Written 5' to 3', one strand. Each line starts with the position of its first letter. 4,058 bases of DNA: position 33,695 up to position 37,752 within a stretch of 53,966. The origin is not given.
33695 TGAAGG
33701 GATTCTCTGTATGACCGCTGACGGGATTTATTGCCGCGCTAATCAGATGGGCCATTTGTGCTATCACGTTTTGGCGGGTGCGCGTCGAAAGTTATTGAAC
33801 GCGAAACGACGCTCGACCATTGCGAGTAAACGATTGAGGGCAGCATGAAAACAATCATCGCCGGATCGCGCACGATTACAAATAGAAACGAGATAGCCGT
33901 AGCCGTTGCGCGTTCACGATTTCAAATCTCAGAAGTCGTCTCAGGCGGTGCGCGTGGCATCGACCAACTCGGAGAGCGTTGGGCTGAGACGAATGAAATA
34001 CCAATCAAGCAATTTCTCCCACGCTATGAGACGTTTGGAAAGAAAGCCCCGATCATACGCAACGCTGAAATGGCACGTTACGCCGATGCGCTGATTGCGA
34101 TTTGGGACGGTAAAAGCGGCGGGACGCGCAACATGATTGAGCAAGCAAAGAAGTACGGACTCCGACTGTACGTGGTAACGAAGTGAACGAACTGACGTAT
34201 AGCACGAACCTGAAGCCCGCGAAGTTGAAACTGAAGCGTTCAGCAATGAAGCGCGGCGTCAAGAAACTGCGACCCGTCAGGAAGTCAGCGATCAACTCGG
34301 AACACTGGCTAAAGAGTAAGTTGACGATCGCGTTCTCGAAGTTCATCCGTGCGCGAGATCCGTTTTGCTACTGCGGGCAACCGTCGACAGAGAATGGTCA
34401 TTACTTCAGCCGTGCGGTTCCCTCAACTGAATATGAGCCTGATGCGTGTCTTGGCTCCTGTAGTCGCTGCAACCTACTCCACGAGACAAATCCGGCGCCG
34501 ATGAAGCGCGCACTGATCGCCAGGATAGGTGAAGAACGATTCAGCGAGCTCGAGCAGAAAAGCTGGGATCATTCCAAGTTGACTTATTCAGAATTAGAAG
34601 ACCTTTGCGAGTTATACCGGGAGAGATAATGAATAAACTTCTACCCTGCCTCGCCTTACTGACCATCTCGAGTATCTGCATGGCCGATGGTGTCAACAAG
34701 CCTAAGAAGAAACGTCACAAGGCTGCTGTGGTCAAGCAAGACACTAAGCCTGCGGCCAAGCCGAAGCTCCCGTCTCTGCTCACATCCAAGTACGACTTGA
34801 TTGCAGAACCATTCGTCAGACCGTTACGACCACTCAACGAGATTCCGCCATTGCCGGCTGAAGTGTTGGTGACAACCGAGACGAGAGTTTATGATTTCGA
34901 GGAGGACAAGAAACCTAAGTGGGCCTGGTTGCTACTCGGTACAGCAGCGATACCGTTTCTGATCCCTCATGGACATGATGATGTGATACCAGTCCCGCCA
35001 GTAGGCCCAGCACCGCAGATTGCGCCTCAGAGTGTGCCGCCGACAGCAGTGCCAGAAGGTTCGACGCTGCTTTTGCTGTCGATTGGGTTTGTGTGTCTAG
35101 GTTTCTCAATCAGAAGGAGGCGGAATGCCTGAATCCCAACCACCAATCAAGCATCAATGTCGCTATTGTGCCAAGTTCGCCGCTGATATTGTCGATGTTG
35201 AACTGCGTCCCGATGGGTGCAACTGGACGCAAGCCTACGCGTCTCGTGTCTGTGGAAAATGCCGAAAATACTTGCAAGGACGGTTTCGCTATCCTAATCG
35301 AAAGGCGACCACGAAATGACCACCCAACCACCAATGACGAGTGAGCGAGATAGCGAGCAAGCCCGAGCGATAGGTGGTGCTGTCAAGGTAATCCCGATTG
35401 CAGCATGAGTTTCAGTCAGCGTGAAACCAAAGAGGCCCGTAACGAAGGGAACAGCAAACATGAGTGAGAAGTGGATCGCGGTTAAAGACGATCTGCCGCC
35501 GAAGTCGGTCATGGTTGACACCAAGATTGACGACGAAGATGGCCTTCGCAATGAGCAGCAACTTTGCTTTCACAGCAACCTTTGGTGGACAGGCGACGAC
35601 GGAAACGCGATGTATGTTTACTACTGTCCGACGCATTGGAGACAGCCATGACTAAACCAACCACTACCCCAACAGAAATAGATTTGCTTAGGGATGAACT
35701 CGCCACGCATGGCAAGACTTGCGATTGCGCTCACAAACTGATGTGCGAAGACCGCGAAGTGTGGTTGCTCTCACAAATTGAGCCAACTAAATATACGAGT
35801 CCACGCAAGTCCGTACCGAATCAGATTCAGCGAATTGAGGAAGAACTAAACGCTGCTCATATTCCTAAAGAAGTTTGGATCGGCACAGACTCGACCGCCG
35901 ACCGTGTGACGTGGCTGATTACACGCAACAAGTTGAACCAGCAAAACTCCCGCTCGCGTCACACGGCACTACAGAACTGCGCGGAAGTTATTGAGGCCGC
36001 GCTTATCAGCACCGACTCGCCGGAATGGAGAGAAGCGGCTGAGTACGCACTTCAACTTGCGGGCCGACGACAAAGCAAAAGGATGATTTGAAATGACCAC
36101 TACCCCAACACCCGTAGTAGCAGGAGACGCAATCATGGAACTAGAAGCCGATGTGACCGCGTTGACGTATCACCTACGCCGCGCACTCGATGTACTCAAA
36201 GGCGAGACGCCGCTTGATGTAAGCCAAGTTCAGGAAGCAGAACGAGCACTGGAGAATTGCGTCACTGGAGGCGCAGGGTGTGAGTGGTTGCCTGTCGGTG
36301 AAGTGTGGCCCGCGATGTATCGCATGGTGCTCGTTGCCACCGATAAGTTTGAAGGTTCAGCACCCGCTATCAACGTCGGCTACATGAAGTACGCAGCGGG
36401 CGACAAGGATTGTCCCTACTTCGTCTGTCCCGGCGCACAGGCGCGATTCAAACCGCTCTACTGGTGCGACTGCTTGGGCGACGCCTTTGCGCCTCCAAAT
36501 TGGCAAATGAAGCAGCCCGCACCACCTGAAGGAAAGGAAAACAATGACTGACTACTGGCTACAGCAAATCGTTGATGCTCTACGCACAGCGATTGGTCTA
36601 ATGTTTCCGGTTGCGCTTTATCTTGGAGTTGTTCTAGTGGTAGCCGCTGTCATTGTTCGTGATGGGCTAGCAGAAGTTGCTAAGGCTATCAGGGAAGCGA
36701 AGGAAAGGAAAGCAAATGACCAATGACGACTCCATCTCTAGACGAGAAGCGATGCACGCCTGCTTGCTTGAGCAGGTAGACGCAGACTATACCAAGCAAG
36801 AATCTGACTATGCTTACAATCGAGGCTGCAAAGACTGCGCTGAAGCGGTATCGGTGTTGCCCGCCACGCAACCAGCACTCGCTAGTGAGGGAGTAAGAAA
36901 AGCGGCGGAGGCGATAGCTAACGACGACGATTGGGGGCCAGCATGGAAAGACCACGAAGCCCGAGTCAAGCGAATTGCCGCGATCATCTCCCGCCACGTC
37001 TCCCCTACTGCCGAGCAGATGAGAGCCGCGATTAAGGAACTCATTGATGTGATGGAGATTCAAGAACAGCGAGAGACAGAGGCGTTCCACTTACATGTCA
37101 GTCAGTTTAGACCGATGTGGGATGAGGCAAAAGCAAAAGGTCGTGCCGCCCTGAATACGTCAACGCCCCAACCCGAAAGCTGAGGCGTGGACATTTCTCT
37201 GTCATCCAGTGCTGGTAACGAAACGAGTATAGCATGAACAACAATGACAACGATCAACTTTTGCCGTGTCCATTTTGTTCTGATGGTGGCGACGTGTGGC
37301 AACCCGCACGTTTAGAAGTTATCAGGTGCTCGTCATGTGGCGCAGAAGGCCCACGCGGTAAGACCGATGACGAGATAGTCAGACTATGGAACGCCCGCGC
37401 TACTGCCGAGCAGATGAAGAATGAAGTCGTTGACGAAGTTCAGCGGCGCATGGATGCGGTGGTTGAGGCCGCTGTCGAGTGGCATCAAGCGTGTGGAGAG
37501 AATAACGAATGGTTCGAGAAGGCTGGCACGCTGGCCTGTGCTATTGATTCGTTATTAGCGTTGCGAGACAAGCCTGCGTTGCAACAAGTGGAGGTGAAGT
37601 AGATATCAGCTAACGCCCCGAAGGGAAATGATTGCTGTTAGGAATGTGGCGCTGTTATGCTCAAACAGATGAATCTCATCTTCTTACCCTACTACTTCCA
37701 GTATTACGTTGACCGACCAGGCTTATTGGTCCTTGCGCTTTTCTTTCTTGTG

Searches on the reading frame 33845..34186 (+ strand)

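Call 52: search_protein_families(library=phrogs, proteins=[window:33845-34186:+], max_evalue=0.001)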
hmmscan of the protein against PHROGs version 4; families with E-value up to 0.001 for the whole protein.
window:33845-34186:+ (113 aa): 2 families
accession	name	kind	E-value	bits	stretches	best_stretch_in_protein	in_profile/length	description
phrog_289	-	other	3e-26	93.3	1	1-111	23-138/500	GTP-binding domain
phrog_11222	-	unknown function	1.4e-06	29.3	1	37-106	204-273/293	-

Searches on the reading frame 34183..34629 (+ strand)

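Call 52: search_protein_families(library=phrogs, proteins=[window:34183-34629:+], max_evalue=0.001)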
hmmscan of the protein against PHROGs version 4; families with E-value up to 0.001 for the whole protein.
window:34183-34629:+ (148 aa): 2 families
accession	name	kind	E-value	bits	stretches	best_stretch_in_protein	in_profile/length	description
phrog_5034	-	DNA, RNA and nucleotide metabolism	6.6e-21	75.9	1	33-147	4-125/138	NinG/ Rap DNA junction specific endonuclease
phrog_171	-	DNA, RNA and nucleotide metabolism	1.5e-13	52.2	1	16-147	80-216/452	NinG/ Rap DNA junction specific endonuclease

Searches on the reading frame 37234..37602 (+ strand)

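Call 52: search_protein_families(library=phrogs, proteins=[window:37234-37602:+], max_evalue=0.001)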
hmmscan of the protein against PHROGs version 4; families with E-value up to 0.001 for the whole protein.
window:37234-37602:+ (122 aa): 2 families
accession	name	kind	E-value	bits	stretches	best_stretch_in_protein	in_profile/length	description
phrog_599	-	moron, auxiliary metabolic gene and host takeover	2.3e-09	38.8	1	5-89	70-160/262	Lar-like restriction alleviation protein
phrog_38103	-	moron, auxiliary metabolic gene and host takeover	6.9e-05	23.9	1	11-92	6-87/133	Lar-like restriction alleviation protein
